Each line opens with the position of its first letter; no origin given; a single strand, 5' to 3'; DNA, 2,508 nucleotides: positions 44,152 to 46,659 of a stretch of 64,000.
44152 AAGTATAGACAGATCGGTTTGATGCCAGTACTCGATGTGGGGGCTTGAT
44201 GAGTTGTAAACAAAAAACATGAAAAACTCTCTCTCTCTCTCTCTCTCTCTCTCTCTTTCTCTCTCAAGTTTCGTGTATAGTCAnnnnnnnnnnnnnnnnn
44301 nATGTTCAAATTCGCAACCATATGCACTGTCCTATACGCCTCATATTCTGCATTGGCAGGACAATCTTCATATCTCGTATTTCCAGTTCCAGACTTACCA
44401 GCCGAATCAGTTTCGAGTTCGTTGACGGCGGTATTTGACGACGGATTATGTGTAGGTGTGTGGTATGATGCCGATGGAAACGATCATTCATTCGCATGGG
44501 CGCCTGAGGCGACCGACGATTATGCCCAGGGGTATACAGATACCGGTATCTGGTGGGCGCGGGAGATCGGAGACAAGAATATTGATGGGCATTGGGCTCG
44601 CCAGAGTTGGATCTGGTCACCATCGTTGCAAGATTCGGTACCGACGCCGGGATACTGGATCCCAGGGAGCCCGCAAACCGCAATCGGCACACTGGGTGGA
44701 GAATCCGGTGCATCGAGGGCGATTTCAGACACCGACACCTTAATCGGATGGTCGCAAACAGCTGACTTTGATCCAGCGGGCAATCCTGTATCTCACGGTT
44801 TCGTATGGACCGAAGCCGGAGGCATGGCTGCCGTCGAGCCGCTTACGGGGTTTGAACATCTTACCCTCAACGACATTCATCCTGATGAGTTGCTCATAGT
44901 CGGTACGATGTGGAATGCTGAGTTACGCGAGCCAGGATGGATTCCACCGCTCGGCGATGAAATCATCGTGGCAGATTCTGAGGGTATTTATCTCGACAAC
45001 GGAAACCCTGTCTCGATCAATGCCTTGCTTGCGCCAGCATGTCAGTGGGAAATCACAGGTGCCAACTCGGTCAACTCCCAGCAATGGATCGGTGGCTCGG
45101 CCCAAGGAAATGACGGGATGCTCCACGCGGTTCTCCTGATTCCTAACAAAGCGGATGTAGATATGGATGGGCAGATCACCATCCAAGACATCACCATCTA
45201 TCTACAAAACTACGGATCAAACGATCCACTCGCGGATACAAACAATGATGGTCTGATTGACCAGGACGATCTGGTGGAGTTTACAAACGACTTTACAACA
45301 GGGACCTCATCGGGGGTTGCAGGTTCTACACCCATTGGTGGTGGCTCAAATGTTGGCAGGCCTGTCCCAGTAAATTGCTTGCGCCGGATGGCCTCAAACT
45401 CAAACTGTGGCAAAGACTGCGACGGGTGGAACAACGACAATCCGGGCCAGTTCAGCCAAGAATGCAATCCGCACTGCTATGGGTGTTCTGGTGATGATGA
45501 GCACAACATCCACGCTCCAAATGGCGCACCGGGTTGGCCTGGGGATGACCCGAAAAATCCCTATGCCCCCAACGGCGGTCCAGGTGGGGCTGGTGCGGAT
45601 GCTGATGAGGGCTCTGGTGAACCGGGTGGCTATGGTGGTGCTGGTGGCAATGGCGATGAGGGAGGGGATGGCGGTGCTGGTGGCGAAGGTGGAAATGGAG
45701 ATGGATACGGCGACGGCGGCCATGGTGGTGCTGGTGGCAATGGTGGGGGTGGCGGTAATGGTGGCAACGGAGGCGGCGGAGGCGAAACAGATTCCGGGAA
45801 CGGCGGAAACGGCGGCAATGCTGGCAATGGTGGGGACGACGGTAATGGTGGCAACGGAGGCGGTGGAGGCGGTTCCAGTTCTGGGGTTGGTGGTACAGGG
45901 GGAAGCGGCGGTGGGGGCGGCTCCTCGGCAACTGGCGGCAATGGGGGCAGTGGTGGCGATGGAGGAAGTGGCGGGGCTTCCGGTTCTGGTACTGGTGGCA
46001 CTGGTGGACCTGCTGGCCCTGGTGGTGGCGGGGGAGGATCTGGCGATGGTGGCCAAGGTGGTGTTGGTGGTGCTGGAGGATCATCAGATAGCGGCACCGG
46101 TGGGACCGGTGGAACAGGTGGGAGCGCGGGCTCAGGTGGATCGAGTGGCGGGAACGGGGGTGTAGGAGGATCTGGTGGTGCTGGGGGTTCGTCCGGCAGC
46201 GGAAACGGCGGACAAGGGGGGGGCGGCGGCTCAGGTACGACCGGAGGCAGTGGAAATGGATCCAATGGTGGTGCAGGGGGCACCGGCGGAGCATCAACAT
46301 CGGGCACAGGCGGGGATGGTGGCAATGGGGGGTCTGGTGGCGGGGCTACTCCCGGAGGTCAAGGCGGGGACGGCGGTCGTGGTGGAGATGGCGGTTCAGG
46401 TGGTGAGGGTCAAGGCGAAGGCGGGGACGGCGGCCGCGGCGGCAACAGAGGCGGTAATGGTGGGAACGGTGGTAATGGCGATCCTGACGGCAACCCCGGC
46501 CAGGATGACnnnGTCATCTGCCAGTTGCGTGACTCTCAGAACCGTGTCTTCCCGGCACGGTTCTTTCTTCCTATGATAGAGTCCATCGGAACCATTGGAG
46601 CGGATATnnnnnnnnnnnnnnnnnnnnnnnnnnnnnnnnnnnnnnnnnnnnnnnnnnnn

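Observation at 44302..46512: Chimeric secreted protein: HAF repeats + classical dockerin EF-hand pair + ~310 codons of GGxGGx polyglycine (PE_PGRS-like)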

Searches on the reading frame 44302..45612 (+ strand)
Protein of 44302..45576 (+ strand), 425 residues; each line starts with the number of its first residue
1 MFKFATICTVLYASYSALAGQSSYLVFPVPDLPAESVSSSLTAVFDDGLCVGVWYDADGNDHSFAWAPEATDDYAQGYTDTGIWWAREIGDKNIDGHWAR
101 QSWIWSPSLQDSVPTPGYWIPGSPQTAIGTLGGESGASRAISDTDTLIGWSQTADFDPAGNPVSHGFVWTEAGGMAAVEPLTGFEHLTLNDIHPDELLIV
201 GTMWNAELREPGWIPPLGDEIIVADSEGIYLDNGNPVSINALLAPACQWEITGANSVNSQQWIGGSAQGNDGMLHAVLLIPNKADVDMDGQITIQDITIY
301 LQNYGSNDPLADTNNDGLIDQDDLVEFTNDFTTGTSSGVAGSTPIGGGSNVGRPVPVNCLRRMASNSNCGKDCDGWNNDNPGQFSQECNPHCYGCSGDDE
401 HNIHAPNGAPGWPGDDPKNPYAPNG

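Call 10: find_homologous_proteins(query=window:44302-45576:+, max_evalue=0.001)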
Query window:44302-45576:+ (425 aa): 3 proteins with E <= 0.001 among 8000 candidates.
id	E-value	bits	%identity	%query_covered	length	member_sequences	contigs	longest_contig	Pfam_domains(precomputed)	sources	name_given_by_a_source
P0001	5.3e-296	1000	100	100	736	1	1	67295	-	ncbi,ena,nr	ncbi:MAG: hypothetical protein JKY43_03515 [Phycisphaerales bacterium]|nr:hypothetical protein [Phyc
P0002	3.1e-131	457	50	99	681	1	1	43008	-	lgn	-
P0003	7.9e-79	284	37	98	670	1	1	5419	-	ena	-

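Call 15: find_encoding_contigs(protein=P0002, flank=10000, max_places=3)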
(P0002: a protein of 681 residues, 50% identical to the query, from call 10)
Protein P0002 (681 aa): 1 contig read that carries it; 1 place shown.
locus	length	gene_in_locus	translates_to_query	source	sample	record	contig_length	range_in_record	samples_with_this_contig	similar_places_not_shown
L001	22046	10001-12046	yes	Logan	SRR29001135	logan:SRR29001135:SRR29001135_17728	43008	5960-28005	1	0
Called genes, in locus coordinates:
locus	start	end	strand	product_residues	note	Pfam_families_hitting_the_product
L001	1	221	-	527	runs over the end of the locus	PF04715:, PF00425:Chorismate_bind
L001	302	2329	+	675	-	-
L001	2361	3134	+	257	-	PF03740:PdxJ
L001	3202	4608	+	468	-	PF08245:Mur_ligase_M, PF02875:Mur_ligase_C, PF27239:FOL3_C (weak)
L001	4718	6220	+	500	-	PF02789:Peptidase_M17_N, PF00883:Peptidase_M17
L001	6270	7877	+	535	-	PF00128:Alpha-amylase, PF16657:Malt_amylase_C (weak)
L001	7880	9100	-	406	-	PF03773:ArsP_1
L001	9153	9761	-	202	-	-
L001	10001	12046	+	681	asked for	-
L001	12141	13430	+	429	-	PF00346:Complex1_49kDa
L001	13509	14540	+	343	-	PF07885:Ion_trans_2, PF02254:TrkA_N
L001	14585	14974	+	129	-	-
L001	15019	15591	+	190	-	PF01257:2Fe-2S_thioredx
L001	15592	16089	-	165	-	-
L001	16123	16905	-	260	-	PF03352:Adenine_glyco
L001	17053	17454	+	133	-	PF03928:HbpS-like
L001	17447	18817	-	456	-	-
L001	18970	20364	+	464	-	PF01512:Complex1_51K, PF10531:SLBB, PF22461:SLBB_2 (weak), PF10589:NADH_4Fe-4S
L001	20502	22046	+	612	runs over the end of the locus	PF00512:HisKA, PF02518:HATPase_c, PF00072:Response_reg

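Call 16: find_encoding_contigs(protein=P0003, flank=10000, max_places=3)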
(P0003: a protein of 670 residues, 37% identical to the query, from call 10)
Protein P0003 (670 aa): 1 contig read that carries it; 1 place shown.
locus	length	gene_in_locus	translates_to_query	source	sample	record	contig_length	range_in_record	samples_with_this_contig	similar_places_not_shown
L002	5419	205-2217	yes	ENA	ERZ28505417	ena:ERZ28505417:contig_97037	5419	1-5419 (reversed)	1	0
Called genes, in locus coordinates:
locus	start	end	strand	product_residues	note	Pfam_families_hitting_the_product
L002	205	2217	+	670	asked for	-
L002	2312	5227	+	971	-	PF02739:5_3_exonuc_N, PF01367:5_3_exonuc, PF01612:DNA_pol_A_exo1, PF22619:DNA_polI_exo1 (weak), PF00476:DNA_pol_A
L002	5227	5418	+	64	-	?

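Call 24: search_protein_representatives(alignment_id=A2)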
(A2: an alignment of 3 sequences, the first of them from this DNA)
Query: 3 sequences, 440 profile positions. Proteins with E-value up to 0.001 (for the whole library): 6919; up to 1e-10: 534; up to 1e-30: 19. The best 150 are listed.
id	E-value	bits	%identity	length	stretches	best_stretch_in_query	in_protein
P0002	1.1e-236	802.4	-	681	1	2-440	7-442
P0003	6.6e-224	760.2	-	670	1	1-440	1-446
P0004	6.1e-99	348.4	-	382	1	7-366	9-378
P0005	9.7e-94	331.3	-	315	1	7-303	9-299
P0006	5.2e-73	262.9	-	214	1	250-435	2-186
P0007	2.3e-53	198.2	-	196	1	176-372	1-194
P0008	2.4e-52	194.8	-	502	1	6-437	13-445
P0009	4.0e-49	184.2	-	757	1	43-435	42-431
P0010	3.4e-48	181.1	-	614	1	49-438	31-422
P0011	9.7e-44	166.5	-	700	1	25-438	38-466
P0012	3.1e-43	164.8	-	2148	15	288-341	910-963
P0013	1.4e-40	156.0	-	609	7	284-334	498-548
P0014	9.2e-38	146.8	-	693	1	17-436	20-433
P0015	1.3e-35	139.7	-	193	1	10-137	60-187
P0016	1.5e-34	136.2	-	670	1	7-436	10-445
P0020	9.4e-32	127.0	-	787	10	118-191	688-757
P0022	5.9e-27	111.1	-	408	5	108-172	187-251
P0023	1.8e-26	109.6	-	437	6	111-189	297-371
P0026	3.5e-25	105.3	-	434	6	128-187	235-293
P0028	5.0e-24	101.5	-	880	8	128-206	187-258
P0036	7.1e-22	94.4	-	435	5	234-346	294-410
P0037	1.2e-21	93.7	-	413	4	231-327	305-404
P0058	1.8e-18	83.2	-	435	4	244-337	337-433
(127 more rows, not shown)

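Call 29: search_protein_families(library=ncbifam, proteins=[P0020, P0022, P0023, P0026, P0028, P0036, P0037, P0058, P0012, P0013], max_evalue=0.01)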
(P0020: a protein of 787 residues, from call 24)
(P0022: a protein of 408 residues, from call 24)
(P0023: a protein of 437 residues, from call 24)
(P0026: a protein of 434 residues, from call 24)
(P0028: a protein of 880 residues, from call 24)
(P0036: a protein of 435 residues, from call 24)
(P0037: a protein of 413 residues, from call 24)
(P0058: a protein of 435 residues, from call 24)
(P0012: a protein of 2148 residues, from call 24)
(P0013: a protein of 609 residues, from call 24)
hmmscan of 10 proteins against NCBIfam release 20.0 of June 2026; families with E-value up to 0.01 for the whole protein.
P0020 (787 aa): 2 families
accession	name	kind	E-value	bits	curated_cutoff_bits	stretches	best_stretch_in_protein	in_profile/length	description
TIGR02913.1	HAF_rpt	repeat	1.4e-178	578.5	22.65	15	344-383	1-39/39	HAF repeat protein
TIGR05002.1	NxxGxxAF_repeat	domain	2.6e-06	27.3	50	0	615-643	8-41/57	choice-of-anchor tandem repeat NxxGxxAF-containing protein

P0022 (408 aa): 1 family
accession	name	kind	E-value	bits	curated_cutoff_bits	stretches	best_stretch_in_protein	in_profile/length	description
TIGR02913.1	HAF_rpt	repeat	1.1e-62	207.7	22.65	5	11-56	1-39/39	HAF repeat protein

P0023 (437 aa): 1 family
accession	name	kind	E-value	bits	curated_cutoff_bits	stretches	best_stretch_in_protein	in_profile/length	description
TIGR02913.1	HAF_rpt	repeat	2.4e-50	168.2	22.65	5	325-362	1-35/39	HAF repeat protein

P0026 (434 aa): 1 family
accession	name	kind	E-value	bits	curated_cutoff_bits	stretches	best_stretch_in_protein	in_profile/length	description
TIGR02913.1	HAF_rpt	repeat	1.5e-80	264.8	22.65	6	199-241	3-39/39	HAF repeat protein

P0028 (880 aa): 4 families
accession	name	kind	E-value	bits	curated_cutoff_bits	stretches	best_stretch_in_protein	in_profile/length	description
TIGR02913.1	HAF_rpt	repeat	3.2e-95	311.8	22.65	8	153-193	1-39/39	HAF repeat protein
NF038112.1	myxo_dep_M36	subfamily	4.5e-61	206.4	1500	2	552-871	1190-1479/1604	myxosortase-dependent M36 family metallopeptidase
NF038111.1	rhom_dep_M36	equivalog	5.1e-31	107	1700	3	420-556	1152-1286/1315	rhombosortase-dependent M36 family metallopeptidase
NF012211.1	tand_rpt_95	domain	7.7e-09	35.4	90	2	479-555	18-94/98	tandem-95 repeat protein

P0036 (435 aa): 3 families
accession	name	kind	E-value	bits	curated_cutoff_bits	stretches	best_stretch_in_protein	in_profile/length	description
TIGR02913.1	HAF_rpt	repeat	2.4e-65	216.2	22.65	7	45-82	1-38/39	HAF repeat protein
NF038129.1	PEP_NF038129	equivalog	0.0036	17.2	65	1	397-432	158-192/194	NF038129 family PEP-CTERM protein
NF041540.1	dockerin_GC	domain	0.0063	16.9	29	0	348-400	10-64/67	GC-type dockerin domain-anchored protein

P0037 (413 aa): 3 families
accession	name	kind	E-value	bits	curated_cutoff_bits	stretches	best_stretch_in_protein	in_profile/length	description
TIGR02913.1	HAF_rpt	repeat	7.7e-45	150.6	22.65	5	239-275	3-36/39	HAF repeat protein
NF041540.1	dockerin_GC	domain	5.9e-07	29.8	29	1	362-412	1-64/67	GC-type dockerin domain-anchored protein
TIGR05002.1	NxxGxxAF_repeat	domain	0.0048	16.8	50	0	85-117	8-39/57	choice-of-anchor tandem repeat NxxGxxAF-containing protein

P0058 (435 aa): 2 families
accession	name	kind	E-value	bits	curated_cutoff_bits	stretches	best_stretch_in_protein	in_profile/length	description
TIGR02913.1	HAF_rpt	repeat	2.4e-59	197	22.65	6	199-237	2-39/39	HAF repeat protein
NF041540.1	dockerin_GC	domain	4.8e-08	33.3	29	1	381-434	1-67/67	GC-type dockerin domain-anchored protein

P0012 (2148 aa): 2 families
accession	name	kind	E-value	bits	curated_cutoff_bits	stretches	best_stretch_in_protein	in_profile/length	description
NF041540.1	dockerin_GC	domain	1.1e-40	137.9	29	6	972-1017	13-64/67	GC-type dockerin domain-anchored protein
NF041410.1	XopAW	subfamily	2.3e-24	86.5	120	3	782-923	35-159/235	XopAW family type III secretion system calcium-binding effector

P0013 (609 aa): 1 family
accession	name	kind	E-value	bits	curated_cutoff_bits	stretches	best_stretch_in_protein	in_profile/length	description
NF041540.1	dockerin_GC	domain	2.4e-41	140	29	7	324-372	10-64/67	GC-type dockerin domain-anchored protein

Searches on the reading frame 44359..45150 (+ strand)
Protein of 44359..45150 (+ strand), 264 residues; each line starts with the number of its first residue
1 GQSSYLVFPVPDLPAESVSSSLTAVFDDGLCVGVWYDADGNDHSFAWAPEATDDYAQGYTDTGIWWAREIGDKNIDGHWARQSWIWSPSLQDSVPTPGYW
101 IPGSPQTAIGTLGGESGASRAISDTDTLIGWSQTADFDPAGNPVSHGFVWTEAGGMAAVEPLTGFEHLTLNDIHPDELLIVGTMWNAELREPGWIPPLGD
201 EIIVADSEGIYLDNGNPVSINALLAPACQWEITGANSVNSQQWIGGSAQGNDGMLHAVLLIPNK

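Call 14: search_protein_families(library=ncbifam, proteins=[window:44359-45150:+], max_evalue=10)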
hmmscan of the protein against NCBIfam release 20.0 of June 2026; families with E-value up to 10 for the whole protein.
seq(264 aa): 1 family
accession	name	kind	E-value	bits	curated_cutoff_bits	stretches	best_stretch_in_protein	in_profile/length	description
TIGR02913.1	HAF_rpt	repeat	9.7e-05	22.3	22.65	2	121-156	3-31/39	HAF repeat protein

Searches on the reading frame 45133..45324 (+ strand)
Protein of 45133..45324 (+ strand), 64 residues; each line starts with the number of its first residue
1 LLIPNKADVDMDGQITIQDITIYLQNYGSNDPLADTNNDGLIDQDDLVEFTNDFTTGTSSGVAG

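Call 45: search_protein_families(library=pfam, proteins=[window:45133-45324:+], max_evalue=10)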
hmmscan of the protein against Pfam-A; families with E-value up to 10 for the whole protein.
seq(64 aa): 6 families
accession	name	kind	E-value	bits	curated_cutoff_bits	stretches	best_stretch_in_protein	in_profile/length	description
PF00036.39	EF-hand_1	-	1.6e-06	27.6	25.4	2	34-51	9-26/29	EF hand domain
PF13499.12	EF-hand_7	-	9.9e-06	26.3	30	2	34-54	11-31/67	EF-hand domain pair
PF13405.12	EF-hand_6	-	1.2e-05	25.1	25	2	34-50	9-25/30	EF-hand domain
PF13202.12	EF-hand_5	-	1.2e-05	25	25.9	2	34-50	8-24/25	EF hand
PF00404.24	Dockerin_1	-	0.0063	17.1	22.9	2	5-22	34-51/57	Dockerin type I domain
PF13833.12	EF-hand_8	-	0.064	13.5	28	1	34-52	34-52/54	EF-hand domain pair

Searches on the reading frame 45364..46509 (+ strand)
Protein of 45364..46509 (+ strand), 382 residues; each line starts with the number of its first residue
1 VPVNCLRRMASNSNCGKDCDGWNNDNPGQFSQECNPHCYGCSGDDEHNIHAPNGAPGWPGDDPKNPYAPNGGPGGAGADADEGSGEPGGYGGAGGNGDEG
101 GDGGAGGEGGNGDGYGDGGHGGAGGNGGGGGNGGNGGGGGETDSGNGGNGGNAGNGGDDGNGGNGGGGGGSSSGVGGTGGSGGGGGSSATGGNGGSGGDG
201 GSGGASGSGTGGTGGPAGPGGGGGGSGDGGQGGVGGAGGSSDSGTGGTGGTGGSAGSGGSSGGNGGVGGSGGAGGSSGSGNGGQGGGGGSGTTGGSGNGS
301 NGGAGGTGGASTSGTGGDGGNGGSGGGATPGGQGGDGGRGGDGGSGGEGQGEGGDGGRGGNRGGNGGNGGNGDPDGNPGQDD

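Call 32: search_solved_structures(query=window:45364-46509:+, max_evalue=10, show_alignments=2)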
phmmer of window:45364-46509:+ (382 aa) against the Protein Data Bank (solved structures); distinct sequences matched with E-value up to 10: 2.
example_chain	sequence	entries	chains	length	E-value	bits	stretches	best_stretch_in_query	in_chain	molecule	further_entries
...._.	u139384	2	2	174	2.8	9.7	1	5-67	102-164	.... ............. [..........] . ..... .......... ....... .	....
8esw_A8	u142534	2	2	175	2.8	9.6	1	5-67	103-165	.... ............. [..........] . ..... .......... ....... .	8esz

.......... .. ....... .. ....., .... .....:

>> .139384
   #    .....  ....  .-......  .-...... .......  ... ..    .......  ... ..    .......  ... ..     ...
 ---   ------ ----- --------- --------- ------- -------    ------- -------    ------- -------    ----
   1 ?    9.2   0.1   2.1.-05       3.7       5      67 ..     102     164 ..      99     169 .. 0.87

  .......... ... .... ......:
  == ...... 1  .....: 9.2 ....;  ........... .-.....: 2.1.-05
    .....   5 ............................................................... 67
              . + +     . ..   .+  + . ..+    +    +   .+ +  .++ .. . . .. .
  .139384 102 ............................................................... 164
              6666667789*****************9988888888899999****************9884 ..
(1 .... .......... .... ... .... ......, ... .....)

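Call 45: search_protein_families(library=pfam, proteins=[window:45574-46509:+], max_evalue=10)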
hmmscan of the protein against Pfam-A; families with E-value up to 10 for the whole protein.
seq(312 aa): 0 families
